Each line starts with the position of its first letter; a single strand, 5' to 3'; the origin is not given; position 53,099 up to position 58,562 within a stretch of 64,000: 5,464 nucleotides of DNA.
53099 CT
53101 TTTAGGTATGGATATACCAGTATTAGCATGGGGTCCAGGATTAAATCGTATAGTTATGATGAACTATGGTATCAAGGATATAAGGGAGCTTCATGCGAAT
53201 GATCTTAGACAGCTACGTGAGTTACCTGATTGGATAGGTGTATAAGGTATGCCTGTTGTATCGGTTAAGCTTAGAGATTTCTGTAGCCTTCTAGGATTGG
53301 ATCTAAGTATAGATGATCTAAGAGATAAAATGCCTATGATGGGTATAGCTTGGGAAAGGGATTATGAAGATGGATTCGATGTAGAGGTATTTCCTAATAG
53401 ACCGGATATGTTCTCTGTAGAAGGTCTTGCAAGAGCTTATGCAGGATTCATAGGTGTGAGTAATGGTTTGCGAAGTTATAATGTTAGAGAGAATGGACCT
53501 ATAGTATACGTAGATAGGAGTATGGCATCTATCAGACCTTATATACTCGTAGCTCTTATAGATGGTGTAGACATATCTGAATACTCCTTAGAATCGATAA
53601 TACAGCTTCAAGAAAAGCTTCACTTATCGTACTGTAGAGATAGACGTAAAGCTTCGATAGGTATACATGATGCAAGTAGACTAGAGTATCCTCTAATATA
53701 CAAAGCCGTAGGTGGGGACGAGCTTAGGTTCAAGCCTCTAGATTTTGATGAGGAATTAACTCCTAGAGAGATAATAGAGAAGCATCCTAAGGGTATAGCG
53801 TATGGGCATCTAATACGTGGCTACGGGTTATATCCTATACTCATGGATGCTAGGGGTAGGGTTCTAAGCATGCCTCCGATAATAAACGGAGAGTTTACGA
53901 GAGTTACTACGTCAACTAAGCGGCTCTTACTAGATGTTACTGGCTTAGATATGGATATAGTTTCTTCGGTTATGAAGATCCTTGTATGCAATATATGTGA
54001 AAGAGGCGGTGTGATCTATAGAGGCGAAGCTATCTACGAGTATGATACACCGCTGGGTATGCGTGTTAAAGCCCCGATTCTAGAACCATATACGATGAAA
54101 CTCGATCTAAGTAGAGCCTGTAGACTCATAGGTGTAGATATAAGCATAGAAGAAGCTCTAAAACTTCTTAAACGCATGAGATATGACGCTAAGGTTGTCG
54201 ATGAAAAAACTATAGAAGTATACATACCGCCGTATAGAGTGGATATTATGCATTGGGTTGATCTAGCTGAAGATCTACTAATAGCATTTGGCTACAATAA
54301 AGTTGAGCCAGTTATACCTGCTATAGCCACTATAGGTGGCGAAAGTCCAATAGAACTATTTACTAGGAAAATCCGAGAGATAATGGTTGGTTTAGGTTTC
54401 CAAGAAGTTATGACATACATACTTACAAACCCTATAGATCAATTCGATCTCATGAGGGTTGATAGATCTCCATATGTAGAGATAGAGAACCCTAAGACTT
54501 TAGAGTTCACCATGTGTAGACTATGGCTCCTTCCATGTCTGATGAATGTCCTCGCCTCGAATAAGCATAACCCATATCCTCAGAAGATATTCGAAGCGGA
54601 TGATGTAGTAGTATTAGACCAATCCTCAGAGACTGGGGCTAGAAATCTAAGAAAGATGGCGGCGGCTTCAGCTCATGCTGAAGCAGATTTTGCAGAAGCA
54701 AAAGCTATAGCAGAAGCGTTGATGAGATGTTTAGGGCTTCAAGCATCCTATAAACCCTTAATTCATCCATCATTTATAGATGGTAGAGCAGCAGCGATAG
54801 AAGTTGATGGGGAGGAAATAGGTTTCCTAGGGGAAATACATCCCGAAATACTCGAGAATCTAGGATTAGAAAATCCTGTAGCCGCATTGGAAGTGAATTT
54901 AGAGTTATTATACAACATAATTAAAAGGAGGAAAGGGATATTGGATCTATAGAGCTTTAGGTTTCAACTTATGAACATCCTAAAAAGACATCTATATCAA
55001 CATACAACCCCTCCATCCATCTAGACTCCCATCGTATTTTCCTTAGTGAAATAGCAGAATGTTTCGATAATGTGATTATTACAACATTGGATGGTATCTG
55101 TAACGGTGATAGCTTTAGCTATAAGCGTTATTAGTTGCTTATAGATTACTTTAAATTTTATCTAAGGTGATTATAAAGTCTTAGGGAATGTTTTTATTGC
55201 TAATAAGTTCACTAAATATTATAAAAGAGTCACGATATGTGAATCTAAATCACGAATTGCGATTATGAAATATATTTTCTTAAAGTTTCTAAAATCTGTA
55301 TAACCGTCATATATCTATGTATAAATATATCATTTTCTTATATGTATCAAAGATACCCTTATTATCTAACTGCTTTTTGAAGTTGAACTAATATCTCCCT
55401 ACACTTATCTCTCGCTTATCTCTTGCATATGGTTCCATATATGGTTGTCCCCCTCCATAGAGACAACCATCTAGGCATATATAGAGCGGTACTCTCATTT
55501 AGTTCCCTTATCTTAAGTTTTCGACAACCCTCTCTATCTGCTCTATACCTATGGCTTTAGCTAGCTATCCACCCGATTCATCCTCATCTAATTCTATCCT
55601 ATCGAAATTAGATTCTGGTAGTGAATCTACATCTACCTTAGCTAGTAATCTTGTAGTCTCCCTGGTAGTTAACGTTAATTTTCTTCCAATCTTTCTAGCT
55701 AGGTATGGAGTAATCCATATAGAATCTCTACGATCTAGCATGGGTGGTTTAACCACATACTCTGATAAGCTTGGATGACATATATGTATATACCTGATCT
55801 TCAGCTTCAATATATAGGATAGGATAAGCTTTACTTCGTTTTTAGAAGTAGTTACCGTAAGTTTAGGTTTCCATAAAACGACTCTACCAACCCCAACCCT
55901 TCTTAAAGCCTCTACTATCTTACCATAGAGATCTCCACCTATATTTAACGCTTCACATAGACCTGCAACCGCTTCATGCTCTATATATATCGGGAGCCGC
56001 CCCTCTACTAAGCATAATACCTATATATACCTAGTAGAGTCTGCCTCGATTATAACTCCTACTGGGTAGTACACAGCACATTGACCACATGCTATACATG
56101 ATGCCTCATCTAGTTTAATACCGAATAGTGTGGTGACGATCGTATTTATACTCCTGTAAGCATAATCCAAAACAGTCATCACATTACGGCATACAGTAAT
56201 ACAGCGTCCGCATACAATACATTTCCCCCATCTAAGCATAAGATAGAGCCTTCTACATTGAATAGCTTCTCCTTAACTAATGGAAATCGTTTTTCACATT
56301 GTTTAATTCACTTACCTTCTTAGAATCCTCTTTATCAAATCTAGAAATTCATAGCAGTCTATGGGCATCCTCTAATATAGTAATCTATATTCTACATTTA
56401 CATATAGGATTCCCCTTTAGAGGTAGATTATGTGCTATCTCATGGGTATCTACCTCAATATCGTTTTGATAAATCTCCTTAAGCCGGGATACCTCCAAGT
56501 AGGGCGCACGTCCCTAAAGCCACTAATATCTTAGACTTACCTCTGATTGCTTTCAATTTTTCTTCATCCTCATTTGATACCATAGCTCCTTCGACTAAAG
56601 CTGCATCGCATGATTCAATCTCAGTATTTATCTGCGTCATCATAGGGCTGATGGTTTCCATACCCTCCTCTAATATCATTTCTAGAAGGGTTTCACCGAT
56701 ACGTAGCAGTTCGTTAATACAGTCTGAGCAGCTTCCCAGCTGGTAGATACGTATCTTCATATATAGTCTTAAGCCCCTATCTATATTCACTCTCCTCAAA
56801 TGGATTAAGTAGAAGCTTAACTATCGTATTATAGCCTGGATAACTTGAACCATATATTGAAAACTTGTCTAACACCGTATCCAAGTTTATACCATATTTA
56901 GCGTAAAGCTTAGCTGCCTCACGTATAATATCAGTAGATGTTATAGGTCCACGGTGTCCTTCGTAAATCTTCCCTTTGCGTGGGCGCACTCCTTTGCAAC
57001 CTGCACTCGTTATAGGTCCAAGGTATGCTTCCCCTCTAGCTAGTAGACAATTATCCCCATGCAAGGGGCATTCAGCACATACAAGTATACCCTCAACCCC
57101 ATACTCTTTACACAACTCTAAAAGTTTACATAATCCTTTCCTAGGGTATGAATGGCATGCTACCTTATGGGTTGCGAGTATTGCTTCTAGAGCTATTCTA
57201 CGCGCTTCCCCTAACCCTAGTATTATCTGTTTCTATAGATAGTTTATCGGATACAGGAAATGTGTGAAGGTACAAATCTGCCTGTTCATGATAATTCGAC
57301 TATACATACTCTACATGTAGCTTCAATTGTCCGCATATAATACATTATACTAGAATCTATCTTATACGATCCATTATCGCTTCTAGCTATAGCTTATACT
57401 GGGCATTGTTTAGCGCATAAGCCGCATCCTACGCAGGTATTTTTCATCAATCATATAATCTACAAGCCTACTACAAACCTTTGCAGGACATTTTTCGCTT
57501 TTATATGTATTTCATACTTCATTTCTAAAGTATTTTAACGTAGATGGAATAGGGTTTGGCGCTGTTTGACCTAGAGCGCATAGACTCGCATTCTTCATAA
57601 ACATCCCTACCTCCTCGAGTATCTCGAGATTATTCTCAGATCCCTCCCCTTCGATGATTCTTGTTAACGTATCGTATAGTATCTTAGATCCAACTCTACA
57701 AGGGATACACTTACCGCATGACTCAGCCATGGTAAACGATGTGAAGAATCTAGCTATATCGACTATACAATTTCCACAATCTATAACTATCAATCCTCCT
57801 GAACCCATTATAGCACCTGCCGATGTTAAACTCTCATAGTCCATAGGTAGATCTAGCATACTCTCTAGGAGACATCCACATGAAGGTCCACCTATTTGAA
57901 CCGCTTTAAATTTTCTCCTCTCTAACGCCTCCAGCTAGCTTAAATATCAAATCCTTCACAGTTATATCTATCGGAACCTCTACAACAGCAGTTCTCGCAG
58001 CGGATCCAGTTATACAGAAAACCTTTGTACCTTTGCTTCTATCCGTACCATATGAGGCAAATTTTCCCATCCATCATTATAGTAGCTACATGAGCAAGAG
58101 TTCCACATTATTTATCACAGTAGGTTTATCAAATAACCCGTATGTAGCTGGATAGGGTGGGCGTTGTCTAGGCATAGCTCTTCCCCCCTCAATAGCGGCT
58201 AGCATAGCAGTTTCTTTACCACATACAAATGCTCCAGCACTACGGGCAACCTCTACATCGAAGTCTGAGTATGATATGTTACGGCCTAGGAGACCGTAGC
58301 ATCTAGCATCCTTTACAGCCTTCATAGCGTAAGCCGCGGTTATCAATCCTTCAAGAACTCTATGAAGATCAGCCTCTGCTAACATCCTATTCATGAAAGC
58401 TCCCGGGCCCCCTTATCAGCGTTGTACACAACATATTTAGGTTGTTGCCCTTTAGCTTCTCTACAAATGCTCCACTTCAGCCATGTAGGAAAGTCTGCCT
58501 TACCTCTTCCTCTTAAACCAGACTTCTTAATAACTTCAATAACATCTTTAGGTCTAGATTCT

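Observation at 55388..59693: Decayed hydrogenase operon combining NuoE/NuoF-type subunits with an [FeFe] H-domain relic in an archaeal genome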

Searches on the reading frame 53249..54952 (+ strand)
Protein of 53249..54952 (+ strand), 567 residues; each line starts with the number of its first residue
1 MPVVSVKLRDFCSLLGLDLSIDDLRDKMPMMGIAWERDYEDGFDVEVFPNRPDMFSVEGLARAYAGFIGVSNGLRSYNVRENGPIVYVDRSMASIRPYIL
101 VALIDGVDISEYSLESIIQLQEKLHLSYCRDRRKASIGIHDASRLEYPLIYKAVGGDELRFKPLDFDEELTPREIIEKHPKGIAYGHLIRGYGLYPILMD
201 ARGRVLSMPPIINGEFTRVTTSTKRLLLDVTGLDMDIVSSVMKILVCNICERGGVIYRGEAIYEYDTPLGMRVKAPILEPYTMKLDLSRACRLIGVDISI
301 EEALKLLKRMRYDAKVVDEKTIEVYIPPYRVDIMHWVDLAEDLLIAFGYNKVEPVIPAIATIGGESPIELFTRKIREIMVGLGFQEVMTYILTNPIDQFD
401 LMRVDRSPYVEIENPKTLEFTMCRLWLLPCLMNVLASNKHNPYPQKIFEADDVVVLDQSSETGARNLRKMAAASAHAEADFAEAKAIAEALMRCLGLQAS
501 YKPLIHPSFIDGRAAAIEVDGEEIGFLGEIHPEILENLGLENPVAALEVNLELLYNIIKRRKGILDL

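Call 6: find_encoding_contigs(protein=window:53249-54952:+, flank=8000, max_places=6)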
Protein window:53249-54952:+ (567 aa): 23 contigs read that carry it; 6 places shown.
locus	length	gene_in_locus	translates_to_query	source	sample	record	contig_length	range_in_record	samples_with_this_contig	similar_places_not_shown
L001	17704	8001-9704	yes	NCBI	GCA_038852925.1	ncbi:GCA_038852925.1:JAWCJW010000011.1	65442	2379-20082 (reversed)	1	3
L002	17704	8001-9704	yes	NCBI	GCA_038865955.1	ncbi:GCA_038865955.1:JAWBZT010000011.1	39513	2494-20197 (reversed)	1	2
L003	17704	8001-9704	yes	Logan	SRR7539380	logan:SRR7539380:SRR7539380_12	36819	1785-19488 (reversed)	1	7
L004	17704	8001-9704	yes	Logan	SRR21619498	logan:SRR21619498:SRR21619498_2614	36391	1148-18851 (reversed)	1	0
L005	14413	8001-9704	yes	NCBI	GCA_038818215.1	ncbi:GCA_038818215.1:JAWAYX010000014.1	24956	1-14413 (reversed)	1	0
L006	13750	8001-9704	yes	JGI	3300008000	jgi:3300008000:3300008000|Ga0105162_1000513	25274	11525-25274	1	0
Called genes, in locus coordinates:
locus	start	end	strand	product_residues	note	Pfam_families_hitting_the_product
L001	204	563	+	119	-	PF01192:RNA_pol_Rpb6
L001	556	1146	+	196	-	PF10502:Peptidase_S26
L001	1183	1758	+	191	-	PF00352:TBP, PF11858:DUF3378 (faint), PF00352:TBP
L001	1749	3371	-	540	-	PF18765:Polbeta (faint)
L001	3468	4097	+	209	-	PF00215:OMPdecase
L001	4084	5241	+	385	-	PF13580:SIS_2 (faint), PF01380:SIS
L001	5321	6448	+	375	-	PF00579:tRNA-synt_1b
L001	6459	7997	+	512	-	PF01409:tRNA-synt_2d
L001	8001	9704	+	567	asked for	PF03483:B3_4 (weak), PF03484:B5, PF17759:tRNA_synthFbeta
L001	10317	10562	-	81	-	-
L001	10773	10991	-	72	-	PF00037:Fer4 (faint), PF12797:Fer4_2 (faint), PF13237:Fer4_10 (faint), PF13459:Fer4_15 (faint), PF12837:Fer4_6 (faint), PF12838:Fer4_7 (weak)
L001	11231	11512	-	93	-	PF01058:Oxidored_q6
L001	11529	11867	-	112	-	-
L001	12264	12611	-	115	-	PF10589:NADH_4Fe-4S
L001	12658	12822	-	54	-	-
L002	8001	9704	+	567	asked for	PF03483:B3_4 (weak), PF03484:B5, PF17759:tRNA_synthFbeta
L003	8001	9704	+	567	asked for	PF03483:B3_4 (weak), PF03484:B5, PF17759:tRNA_synthFbeta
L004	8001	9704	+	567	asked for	PF03483:B3_4 (weak), PF03484:B5, PF17759:tRNA_synthFbeta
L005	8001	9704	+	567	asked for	PF03483:B3_4 (weak), PF03484:B5, PF17759:tRNA_synthFbeta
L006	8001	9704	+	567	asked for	PF03483:B3_4 (weak), PF03484:B5, PF17759:tRNA_synthFbeta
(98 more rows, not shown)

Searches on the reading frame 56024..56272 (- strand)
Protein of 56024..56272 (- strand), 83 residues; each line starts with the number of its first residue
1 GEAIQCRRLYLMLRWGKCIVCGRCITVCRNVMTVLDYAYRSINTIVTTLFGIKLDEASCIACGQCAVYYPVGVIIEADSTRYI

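Call 5: search_protein_families(library=pfam, max_evalue=0.1, proteins=[window:56024-56272:-])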
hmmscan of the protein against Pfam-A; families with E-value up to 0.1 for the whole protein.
seq(83 aa): 16 families
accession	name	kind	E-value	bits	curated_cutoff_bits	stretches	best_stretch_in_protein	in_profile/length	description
PF00037.32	Fer4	-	5.1e-07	29.7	21.1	2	15-28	5-18/24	4Fe-4S binding domain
PF12838.12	Fer4_7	-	6.2e-07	30.2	27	1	17-67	1-46/52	4Fe-4S dicluster domain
PF12797.12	Fer4_2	-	4.9e-06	26.6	24.5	2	52-67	3-18/22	4Fe-4S binding domain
PF13459.11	Fer4_15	-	5.5e-06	27.4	22.4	1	52-70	1-19/66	4Fe-4S single cluster domain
PF13237.11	Fer4_10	-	1.8e-05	25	25.5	1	17-29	8-22/53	4Fe-4S dicluster domain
PF14697.11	Fer4_21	-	4.6e-05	23.9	35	1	17-73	7-56/59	4Fe-4S dicluster domain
PF13746.11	Fer4_18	-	6.4e-05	23.6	27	1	17-38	84-105/114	4Fe-4S dicluster domain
PF12837.12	Fer4_6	-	0.00024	21.4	25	2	55-67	5-17/24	4Fe-4S binding domain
PF25160.1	LdpA_Fe-S-bd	-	0.00026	21.1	27.6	0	17-28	27-38/49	LdpA Fe-S cluster-binding domain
PF13370.11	Fer4_13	-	0.00083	20.4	24.5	0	55-68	2-15/58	4Fe-4S single cluster domain of Ferredoxin I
PF13484.11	Fer4_16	-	0.0011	20.1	30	0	17-28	1-12/66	4Fe-4S double cluster binding domain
PF12800.12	Fer4_4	-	0.0015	19.2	24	1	17-29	3-15/17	4Fe-4S binding domain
PF13187.11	Fer4_9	-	0.0015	18.9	27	1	17-66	1-44/52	4Fe-4S dicluster domain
PF17179.9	Fer4_22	-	0.011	17.1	27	0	17-30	80-93/95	4Fe-4S dicluster domain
PF13183.11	Fer4_8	-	0.014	16.3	27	1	17-72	4-67/68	4Fe-4S dicluster domain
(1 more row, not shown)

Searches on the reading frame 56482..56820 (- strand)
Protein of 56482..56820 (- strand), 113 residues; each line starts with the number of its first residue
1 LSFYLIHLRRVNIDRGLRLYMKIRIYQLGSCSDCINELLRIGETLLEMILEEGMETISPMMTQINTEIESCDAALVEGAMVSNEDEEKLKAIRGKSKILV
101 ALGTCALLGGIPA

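Call 5: search_protein_families(library=pfam, max_evalue=0.1, proteins=[window:56482-56820:-])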
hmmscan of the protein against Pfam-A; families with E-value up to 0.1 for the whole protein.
seq(113 aa): 1 family
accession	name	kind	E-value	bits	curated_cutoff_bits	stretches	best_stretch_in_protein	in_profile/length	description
PF01058.29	Oxidored_q6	-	4.6e-12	46.2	27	1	31-113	1-85/128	NADH ubiquinone oxidoreductase, 20 Kd subunit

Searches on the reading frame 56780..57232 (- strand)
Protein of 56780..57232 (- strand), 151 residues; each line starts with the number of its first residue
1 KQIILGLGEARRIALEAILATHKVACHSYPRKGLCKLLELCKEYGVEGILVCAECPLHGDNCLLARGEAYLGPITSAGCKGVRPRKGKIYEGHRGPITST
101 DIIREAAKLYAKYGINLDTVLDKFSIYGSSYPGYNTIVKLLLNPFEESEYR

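Call 5: search_protein_families(library=pfam, max_evalue=0.1, proteins=[window:56780-57232:-])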
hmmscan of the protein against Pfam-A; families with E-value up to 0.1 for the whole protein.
seq(151 aa): 1 family
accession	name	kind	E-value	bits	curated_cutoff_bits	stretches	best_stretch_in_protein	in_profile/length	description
PF10588.14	NADH-G_4Fe-4S_3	-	1.4e-05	24.9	27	1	11-47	1-37/40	NADH-ubiquinone oxidoreductase-G iron-sulfur binding region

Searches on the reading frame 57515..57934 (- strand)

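Call 5: search_protein_families(library=pfam, max_evalue=0.1, proteins=[window:57515-57934:-])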
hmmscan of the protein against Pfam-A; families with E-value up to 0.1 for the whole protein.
seq(140 aa): 1 family
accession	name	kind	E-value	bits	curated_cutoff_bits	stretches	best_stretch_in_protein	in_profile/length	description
PF10589.14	NADH_4Fe-4S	-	4.5e-30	103.8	23.5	1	59-140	1-82/85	NADH-ubiquinone oxidoreductase-F iron-sulfur binding region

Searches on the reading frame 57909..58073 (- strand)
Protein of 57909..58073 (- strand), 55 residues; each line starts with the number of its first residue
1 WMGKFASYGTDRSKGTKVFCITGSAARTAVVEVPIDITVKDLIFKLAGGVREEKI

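Call 5: search_protein_families(library=pfam, max_evalue=0.1, proteins=[window:57909-58073:-])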
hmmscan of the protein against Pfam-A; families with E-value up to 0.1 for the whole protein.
seq(55 aa): 2 families
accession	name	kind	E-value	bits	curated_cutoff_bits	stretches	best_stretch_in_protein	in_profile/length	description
PF10531.15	SLBB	-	0.0003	21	27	1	18-52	1-34/55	SLBB domain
PF22461.2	SLBB_2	-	0.011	16.2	27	1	17-52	1-37/79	SLBB domain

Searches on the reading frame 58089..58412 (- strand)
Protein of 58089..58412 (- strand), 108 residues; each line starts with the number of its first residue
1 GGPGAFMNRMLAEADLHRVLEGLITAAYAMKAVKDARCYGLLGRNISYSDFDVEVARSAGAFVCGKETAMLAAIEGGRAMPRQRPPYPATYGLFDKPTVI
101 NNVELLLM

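Call 5: search_protein_families(library=pfam, max_evalue=0.1, proteins=[window:58089-58412:-])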
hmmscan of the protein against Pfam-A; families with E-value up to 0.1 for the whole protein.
seq(108 aa): 1 family
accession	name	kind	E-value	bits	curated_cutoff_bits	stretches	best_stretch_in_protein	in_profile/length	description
PF01512.22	Complex1_51K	-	1.3e-12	48.3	31.2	2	45-104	98-143/150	Nuo51 FMN-binding domain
